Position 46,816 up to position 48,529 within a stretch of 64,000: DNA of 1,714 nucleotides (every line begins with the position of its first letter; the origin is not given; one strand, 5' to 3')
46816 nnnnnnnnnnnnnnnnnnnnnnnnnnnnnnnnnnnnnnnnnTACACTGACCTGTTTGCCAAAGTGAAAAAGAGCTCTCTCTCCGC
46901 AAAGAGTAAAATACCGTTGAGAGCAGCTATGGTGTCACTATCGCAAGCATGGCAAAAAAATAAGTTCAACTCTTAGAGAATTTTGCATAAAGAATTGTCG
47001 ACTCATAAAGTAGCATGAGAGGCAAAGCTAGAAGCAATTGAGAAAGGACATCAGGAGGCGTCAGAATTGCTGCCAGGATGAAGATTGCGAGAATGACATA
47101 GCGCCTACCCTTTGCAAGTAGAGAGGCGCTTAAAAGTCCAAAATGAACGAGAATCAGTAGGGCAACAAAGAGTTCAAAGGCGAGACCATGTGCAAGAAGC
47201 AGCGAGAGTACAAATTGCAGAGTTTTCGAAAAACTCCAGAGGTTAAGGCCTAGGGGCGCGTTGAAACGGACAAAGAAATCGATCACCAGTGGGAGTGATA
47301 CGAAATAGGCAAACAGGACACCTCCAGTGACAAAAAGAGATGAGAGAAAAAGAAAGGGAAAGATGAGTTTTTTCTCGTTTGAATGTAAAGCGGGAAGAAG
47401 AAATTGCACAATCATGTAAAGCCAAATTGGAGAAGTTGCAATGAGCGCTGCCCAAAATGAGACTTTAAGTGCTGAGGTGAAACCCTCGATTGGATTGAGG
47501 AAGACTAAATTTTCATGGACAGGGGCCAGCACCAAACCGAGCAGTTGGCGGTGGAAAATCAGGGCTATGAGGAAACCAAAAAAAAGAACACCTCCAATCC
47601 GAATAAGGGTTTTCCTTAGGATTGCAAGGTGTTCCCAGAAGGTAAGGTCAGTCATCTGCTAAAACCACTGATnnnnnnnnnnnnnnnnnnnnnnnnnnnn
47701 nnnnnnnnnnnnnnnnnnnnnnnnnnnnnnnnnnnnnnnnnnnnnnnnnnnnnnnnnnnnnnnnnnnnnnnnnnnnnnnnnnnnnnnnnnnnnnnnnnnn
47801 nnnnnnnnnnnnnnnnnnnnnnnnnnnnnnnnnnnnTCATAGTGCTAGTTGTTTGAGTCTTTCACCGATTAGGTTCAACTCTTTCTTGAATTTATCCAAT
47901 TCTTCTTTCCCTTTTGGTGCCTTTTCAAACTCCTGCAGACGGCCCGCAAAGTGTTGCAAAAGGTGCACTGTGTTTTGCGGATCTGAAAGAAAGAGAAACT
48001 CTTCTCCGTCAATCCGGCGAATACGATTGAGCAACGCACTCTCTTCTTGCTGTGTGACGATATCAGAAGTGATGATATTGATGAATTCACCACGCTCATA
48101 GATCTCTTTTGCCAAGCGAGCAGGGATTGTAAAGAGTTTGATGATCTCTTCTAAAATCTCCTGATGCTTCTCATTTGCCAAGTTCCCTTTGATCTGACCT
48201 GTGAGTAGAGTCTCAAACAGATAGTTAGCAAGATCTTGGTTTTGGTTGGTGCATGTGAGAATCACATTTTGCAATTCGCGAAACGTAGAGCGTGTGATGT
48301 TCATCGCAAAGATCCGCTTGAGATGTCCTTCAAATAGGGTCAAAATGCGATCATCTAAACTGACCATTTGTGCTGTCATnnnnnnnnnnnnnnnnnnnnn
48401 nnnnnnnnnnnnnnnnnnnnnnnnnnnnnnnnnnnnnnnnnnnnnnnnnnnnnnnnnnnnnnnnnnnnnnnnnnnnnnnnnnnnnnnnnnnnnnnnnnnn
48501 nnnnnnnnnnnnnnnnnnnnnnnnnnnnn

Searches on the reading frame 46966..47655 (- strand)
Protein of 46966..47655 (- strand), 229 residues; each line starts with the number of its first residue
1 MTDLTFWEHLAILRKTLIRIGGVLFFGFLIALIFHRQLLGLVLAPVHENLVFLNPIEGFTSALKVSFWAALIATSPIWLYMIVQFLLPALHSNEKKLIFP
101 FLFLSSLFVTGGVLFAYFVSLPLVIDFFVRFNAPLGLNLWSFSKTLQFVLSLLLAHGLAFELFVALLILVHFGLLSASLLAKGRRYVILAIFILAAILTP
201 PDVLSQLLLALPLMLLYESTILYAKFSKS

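Call 42: search_protein_families(library=ncbifam, max_evalue=1e-25, proteins=[window:46966-47655:-])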
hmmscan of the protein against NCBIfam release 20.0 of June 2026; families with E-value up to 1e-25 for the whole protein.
window:46966-47655:- (229 aa): 3 families
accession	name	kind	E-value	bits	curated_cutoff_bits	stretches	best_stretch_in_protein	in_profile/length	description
TIGR00945.1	tatC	equivalog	2.2e-48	165.1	132.7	1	7-217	2-215/215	twin-arginine translocase subunit TatC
TIGR01912.1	TatC-Arch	equivalog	1.3e-37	129.7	192.6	1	13-225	9-230/234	Sec-independent protein translocase TatC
NF008174.0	PRK10921.1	equivalog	1e-34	120.3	432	1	8-226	11-235/258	Sec-independent protein translocase subunit TatC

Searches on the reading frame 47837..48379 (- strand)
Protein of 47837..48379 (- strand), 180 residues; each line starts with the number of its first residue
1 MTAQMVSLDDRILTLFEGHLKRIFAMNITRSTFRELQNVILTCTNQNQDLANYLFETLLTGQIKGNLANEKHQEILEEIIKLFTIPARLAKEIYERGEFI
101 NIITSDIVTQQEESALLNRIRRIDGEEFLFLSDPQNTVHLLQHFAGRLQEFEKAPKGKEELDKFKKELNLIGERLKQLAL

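Call 42: search_protein_families(library=ncbifam, max_evalue=1e-25, proteins=[window:47837-48379:-])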
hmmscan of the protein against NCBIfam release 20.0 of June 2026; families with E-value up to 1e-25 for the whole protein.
window:47837-48379:- (180 aa): 1 family
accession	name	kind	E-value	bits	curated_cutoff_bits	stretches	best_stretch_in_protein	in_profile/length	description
NF052470.1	CT584_fam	equivalog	5.9e-54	182.3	220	1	3-176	5-177/179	CT584 family type III secretion system tip protein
